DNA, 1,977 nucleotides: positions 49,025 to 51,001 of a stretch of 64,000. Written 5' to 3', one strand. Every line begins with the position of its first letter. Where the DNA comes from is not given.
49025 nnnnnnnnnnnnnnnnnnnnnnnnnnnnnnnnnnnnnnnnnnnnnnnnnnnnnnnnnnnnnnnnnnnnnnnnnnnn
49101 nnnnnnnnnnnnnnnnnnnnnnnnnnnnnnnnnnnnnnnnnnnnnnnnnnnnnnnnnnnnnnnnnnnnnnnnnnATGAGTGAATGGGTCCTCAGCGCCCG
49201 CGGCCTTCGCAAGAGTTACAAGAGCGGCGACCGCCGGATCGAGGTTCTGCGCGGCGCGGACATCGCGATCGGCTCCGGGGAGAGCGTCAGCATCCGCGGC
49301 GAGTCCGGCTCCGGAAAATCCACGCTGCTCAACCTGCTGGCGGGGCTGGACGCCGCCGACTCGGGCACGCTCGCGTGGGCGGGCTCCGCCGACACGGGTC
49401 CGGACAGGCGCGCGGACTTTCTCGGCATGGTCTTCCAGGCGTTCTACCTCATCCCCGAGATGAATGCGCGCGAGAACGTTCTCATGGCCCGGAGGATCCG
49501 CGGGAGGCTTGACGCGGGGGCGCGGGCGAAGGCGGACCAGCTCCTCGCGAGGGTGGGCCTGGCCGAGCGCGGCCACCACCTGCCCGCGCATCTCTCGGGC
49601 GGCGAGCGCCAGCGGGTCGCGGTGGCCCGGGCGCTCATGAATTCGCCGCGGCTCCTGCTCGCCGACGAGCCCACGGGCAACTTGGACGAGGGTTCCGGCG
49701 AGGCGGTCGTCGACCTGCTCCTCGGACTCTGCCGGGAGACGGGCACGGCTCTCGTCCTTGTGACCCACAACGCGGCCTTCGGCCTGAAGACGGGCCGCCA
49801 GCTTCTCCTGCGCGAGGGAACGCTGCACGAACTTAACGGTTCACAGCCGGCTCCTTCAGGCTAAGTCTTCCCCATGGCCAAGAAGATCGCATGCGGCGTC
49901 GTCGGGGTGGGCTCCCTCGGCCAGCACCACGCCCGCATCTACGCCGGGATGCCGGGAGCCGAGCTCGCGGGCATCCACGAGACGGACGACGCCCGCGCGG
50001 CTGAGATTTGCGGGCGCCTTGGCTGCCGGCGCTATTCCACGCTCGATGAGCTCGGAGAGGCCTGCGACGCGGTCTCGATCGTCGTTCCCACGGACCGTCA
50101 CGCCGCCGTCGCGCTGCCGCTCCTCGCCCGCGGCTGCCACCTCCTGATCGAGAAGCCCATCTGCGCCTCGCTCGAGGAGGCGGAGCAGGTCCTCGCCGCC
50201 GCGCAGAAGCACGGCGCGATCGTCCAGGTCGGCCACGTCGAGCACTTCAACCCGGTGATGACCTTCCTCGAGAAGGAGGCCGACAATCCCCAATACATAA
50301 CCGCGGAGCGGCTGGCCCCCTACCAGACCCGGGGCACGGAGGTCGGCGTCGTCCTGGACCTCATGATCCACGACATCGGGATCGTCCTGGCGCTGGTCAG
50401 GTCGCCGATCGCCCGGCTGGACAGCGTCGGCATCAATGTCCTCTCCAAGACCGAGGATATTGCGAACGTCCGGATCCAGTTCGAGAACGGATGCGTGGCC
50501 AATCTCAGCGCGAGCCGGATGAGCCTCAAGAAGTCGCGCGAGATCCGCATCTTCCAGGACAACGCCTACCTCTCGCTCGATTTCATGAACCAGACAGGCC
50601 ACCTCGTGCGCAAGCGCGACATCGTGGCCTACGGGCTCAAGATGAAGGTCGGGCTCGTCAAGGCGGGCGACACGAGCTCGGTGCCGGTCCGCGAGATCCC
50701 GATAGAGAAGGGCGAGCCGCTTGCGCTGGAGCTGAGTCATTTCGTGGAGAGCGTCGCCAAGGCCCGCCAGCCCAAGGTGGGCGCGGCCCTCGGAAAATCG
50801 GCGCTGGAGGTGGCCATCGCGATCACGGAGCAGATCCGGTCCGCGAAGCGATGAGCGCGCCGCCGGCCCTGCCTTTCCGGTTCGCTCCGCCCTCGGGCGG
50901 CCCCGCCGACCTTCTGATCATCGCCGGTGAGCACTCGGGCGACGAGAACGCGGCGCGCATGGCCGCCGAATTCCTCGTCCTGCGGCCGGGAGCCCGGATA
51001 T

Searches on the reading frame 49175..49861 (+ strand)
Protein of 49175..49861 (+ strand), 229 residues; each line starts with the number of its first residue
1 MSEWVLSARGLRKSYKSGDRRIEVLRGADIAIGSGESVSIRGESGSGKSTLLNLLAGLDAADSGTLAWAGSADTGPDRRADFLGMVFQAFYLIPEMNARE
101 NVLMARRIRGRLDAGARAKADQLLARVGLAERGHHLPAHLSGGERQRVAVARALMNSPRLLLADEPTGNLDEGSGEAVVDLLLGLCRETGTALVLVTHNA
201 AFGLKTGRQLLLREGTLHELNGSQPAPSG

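Call 74: search_protein_families(library=pfam, proteins=[window:49175-49861:+], max_evalue=0.00001)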
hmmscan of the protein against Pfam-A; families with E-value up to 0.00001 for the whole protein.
window:49175-49861:+ (229 aa): 1 family
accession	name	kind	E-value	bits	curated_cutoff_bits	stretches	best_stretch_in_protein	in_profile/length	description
PF00005.33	ABC_tran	-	7.5e-30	104.8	25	1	26-167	2-136/137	ABC transporter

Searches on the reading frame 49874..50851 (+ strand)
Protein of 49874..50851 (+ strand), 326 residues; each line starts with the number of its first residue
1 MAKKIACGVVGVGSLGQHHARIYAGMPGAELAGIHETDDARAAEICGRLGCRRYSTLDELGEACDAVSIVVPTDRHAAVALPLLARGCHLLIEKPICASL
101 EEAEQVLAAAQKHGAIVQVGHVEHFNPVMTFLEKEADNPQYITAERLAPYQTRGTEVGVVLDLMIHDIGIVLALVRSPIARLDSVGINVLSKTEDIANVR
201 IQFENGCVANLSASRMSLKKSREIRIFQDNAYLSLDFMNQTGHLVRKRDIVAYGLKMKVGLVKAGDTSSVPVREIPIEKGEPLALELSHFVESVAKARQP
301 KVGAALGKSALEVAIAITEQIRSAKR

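Call 74: search_protein_families(library=pfam, proteins=[window:49874-50851:+], max_evalue=0.00001)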
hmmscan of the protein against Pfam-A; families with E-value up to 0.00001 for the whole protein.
window:49874-50851:+ (326 aa): 2 families
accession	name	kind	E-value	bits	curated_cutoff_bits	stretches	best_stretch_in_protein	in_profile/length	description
PF01408.29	GFO_IDH_MocA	-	2.3e-28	99.7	24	1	6-121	2-120/120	Oxidoreductase family, NAD-binding Rossmann fold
PF22725.1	GFO_IDH_MocA_C3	-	1.3e-08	35.3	27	1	150-230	36-120/124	GFO/IDH/MocA C-terminal domain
